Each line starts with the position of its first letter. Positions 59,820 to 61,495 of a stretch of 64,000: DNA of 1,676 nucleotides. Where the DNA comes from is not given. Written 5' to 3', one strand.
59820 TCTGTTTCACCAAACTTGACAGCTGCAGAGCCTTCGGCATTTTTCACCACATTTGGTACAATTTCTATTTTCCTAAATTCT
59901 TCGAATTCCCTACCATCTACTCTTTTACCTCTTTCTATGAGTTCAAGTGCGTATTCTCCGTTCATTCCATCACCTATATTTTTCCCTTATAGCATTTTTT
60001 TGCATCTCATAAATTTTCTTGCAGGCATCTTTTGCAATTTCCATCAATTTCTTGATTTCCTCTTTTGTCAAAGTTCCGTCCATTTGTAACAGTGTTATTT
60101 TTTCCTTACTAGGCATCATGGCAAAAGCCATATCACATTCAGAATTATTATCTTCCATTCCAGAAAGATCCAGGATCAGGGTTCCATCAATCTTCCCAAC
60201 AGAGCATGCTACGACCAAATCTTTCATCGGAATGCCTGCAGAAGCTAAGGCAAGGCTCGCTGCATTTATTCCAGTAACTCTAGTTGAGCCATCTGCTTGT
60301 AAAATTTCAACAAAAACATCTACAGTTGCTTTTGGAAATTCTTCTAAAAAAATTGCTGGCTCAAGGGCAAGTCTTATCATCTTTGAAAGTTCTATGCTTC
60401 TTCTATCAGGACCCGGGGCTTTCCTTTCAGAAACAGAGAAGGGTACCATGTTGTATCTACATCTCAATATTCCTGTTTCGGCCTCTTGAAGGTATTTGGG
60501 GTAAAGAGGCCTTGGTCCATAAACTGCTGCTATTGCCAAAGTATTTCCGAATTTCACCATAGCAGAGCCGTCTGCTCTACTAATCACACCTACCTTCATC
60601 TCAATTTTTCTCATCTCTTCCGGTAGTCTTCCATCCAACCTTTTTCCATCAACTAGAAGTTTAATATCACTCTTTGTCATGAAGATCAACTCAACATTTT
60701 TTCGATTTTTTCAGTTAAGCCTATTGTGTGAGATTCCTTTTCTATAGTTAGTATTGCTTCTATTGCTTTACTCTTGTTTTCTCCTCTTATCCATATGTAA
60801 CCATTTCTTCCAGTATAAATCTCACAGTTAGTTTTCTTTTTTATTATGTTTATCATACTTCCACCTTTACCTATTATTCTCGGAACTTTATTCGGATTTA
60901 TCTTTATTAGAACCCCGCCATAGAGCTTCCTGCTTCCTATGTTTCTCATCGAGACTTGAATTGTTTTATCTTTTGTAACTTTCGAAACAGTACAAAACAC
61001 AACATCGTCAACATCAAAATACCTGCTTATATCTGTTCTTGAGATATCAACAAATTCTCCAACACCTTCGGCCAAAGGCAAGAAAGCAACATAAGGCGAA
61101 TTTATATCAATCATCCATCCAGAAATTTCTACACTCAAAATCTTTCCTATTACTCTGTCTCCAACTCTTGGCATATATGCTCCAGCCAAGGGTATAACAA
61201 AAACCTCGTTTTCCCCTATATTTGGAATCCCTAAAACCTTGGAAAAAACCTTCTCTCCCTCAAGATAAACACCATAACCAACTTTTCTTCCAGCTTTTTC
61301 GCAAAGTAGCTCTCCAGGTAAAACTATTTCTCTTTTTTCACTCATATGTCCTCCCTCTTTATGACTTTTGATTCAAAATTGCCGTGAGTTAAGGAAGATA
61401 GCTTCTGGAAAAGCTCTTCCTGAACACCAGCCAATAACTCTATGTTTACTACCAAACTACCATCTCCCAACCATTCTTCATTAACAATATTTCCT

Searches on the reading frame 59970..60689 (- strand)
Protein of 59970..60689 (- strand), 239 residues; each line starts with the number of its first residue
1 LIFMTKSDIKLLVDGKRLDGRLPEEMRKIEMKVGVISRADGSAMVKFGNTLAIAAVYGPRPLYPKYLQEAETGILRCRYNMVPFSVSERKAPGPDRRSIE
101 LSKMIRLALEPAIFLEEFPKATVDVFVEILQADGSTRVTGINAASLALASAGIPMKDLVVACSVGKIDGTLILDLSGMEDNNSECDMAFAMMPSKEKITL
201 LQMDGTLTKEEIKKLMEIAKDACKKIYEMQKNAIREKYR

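Call 58: search_protein_families(library=pfam, max_evalue=0.000001, proteins=[window:59970-60689:-])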
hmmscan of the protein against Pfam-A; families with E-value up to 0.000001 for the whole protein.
window:59970-60689:- (239 aa): 2 families
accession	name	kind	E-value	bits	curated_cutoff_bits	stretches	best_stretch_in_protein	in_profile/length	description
PF01138.27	RNase_PH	-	2.9e-36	125.2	25.5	1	25-154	1-130/130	3' exoribonuclease family, domain 1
PF03725.20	RNase_PH_C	-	3.7e-19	68.9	20.8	1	157-221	1-66/67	3' exoribonuclease family, domain 2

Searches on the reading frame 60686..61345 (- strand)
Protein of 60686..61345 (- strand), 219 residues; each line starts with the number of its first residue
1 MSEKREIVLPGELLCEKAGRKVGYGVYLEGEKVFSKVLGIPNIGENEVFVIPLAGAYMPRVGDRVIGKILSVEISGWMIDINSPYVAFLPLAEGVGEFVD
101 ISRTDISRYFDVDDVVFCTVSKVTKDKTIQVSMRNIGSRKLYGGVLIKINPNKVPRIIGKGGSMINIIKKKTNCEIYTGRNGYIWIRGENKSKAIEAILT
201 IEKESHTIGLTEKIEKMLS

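Call 58: search_protein_families(library=pfam, max_evalue=0.000001, proteins=[window:60686-61345:-])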
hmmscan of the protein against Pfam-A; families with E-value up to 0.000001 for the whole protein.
window:60686-61345:- (219 aa): 4 families
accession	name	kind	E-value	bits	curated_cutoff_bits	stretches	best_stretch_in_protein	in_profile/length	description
PF22625.2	ECR1_N_2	-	4.8e-11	42.7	27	1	5-53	1-50/51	Exosome RNA binding protein RRP4 N-terminal domain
PF15985.11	KH_6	-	1.1e-10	42.1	27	1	144-191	1-46/47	KH domain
PF21266.3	RRP4_S1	-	1.5e-08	35.2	27.3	1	57-120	2-71/73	RRP4, S1 domain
PF00013.35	KH_1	-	3.7e-08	33.4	21.5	1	147-201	4-64/66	KH domain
